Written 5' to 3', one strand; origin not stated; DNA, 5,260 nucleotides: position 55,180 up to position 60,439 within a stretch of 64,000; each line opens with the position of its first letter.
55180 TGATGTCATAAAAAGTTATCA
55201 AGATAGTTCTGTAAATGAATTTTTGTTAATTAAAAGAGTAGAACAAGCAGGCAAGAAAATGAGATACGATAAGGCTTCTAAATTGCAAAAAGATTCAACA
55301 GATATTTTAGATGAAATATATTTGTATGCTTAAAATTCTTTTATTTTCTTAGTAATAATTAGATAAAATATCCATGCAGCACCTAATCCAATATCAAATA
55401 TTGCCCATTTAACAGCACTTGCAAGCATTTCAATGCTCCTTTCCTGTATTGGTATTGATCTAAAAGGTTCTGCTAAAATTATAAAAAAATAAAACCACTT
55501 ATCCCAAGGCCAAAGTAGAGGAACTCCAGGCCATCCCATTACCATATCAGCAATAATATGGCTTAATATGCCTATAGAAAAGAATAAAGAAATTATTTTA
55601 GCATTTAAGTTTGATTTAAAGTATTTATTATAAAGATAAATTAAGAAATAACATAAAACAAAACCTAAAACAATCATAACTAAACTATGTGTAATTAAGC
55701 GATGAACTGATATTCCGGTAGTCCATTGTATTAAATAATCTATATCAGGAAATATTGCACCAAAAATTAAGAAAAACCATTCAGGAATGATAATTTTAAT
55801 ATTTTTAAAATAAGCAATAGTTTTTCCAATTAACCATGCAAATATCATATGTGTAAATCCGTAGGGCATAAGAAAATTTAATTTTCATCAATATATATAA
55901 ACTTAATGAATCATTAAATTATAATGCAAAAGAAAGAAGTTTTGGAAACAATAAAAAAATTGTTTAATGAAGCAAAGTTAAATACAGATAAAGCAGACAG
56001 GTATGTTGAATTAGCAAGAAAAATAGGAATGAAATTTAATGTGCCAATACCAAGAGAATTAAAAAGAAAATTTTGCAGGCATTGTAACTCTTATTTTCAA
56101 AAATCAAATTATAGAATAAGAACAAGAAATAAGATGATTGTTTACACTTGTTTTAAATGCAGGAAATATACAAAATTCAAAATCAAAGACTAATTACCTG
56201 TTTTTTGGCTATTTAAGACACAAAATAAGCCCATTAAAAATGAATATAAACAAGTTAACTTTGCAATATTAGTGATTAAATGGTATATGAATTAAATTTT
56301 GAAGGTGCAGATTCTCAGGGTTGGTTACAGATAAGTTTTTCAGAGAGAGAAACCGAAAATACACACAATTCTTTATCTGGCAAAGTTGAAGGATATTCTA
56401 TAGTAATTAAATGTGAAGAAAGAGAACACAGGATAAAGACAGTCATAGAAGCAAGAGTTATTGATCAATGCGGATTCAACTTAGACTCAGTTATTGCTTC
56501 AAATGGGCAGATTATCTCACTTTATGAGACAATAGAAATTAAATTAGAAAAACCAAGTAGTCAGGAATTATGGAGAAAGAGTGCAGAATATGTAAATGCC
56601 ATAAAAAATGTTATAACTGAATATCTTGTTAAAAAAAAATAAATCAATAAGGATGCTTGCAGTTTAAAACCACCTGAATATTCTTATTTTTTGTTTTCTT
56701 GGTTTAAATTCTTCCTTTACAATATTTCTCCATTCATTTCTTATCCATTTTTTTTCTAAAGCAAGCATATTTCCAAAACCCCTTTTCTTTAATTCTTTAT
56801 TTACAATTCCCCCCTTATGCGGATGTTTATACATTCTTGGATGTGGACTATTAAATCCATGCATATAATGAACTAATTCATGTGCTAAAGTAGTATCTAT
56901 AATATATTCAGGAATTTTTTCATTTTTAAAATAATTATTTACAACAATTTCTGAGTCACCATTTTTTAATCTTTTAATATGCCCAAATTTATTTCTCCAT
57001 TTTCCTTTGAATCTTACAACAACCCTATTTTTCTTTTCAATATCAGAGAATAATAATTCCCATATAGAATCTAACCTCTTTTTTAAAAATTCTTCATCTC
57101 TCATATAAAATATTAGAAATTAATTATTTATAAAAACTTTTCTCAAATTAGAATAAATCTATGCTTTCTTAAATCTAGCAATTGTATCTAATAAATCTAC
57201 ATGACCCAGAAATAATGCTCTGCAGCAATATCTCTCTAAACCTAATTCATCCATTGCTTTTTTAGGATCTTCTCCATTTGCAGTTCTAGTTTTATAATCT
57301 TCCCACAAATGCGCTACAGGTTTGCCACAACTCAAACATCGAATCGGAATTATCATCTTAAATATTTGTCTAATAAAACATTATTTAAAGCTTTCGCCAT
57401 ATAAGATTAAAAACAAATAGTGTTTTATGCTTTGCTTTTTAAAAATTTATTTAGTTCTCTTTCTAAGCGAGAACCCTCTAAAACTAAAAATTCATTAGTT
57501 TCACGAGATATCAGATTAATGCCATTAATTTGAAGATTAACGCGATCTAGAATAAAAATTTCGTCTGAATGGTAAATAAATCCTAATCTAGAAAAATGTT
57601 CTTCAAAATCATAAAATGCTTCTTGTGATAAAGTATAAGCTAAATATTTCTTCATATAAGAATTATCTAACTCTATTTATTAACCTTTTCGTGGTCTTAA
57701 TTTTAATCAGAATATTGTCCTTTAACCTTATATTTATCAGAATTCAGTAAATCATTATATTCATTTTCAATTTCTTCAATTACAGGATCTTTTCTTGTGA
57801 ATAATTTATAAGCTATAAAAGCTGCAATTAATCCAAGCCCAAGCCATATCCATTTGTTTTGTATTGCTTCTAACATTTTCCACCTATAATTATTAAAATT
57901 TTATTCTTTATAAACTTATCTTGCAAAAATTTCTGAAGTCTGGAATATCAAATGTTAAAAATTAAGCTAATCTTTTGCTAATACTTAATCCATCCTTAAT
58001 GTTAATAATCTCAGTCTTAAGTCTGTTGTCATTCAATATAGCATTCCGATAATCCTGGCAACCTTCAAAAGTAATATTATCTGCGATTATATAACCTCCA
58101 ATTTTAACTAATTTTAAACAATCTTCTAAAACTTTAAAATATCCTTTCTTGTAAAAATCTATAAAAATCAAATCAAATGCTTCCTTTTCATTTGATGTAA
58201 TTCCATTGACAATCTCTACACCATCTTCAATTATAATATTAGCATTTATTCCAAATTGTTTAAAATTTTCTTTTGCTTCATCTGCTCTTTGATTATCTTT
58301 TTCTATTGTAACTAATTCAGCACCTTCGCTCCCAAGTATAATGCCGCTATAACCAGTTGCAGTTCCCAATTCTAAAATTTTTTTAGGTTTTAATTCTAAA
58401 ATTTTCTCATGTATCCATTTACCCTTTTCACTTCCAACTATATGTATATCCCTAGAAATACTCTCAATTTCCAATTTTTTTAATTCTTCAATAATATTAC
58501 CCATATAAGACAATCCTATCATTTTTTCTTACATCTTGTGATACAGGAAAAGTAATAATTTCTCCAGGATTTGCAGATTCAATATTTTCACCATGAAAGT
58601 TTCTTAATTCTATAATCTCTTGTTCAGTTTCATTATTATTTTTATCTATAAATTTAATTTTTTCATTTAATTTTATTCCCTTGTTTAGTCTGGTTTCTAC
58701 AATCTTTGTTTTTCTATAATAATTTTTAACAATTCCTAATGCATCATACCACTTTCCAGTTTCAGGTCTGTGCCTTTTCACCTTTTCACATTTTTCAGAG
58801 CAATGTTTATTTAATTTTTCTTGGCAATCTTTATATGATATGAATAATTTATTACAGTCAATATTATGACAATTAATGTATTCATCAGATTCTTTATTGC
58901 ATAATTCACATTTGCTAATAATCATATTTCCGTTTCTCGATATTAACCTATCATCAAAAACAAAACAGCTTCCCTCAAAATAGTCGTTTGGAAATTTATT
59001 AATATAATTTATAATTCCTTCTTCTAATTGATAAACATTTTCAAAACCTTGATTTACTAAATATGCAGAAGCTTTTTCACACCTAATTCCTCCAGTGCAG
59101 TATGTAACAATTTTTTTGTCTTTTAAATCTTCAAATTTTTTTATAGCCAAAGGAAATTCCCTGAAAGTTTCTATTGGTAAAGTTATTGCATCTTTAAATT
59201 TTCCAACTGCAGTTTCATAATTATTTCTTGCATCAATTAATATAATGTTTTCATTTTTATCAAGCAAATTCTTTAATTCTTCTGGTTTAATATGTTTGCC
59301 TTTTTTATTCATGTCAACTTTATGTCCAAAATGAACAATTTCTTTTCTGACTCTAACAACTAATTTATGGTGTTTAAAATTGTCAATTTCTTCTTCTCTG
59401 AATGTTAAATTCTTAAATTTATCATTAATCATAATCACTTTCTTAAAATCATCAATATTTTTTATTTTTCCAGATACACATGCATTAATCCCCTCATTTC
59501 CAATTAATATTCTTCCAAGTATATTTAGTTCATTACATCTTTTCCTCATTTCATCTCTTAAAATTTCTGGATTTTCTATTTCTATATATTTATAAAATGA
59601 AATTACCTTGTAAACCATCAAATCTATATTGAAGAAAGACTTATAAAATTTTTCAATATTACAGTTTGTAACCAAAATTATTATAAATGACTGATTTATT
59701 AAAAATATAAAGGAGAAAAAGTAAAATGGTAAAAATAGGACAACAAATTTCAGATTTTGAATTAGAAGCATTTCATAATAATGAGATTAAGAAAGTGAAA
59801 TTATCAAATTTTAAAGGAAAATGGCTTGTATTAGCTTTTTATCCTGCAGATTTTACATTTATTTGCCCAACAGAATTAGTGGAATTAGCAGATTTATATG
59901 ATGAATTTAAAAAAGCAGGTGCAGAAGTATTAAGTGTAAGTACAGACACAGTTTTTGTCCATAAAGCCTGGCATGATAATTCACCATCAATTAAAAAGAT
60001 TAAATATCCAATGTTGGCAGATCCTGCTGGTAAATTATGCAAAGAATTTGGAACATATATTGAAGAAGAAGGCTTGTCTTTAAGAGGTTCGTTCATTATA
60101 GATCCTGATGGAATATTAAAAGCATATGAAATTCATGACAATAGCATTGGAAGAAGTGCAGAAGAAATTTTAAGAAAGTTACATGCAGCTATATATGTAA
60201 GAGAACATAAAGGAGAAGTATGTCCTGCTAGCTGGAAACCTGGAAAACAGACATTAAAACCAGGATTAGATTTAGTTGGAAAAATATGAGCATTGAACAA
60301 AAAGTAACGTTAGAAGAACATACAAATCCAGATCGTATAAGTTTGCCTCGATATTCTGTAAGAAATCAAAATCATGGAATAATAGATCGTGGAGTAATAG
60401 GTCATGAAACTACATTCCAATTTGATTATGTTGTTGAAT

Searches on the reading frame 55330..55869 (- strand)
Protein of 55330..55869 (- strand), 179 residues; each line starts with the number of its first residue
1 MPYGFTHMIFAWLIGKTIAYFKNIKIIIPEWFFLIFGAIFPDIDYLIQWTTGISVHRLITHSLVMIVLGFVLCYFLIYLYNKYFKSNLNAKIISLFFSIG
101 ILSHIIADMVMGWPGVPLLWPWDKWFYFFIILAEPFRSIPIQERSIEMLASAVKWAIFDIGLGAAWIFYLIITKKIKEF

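Call 55: search_protein_families(library=pfam, proteins=[window:55330-55869:-], max_evalue=0.001)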
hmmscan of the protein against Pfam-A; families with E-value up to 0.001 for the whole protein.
window:55330-55869:- (179 aa): 2 families
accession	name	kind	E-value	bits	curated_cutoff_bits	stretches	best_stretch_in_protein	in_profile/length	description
PF04307.19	YdjM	-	1.9e-22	80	29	1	4-162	3-161/176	YdjM inner membrane protein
PF00882.24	Zn_dep_PLPC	-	7e-07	29.8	26.8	1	31-110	26-95/167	Zinc dependent phospholipase C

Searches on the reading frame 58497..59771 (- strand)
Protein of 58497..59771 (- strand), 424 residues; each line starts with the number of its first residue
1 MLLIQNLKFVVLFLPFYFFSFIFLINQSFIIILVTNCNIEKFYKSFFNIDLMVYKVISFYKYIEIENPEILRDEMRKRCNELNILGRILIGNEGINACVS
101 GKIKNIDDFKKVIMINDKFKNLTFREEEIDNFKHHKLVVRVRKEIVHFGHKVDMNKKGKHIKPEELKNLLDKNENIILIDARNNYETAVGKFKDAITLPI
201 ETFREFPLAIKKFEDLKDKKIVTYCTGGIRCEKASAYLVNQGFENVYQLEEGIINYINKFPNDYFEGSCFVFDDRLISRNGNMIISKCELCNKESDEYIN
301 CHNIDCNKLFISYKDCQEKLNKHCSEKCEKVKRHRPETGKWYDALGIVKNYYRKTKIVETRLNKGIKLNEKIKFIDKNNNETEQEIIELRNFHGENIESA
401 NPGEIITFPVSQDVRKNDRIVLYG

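Call 55: search_protein_families(library=pfam, proteins=[window:58497-59771:-], max_evalue=0.001)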
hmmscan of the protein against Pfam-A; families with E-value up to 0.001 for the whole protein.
window:58497-59771:- (424 aa): 4 families
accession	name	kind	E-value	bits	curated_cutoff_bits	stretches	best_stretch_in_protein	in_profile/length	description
PF17773.7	UPF0176_N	-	2.5e-23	82.7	26.2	1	54-145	1-92/92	UPF0176 acylphosphatase like domain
PF12368.13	Rhodanese_C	-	8e-17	61.8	26.9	1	266-329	1-66/66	Rhodanase C-terminal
PF00581.25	Rhodanese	-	1e-12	48.8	22.2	1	163-256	2-99/102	Rhodanese-like domain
PF16325.11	Peptidase_U32_C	-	1.1e-07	32.3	28.2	1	342-418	3-80/83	Peptidase family U32 C-terminal domain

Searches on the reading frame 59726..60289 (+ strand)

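Call 55: search_protein_families(library=pfam, proteins=[window:59726-60289:+], max_evalue=0.001)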
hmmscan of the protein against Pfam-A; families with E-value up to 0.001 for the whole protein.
window:59726-60289:+ (187 aa): 4 families
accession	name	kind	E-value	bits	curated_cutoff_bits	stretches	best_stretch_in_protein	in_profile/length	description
PF00578.27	AhpC-TSA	-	1.7e-40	138.3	26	1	4-133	1-123/124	AhpC/TSA family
PF08534.16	Redoxin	-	2.2e-19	70.1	26.6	1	5-142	3-139/148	Redoxin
PF10417.14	1-cysPrx_C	-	6.7e-06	26.4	21.1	1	158-179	5-29/41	C-terminal domain of 1-Cys peroxiredoxin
PF02630.20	SCO1-SenC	-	0.00046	20.6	22.8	1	17-70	7-60/134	SCO1/SenC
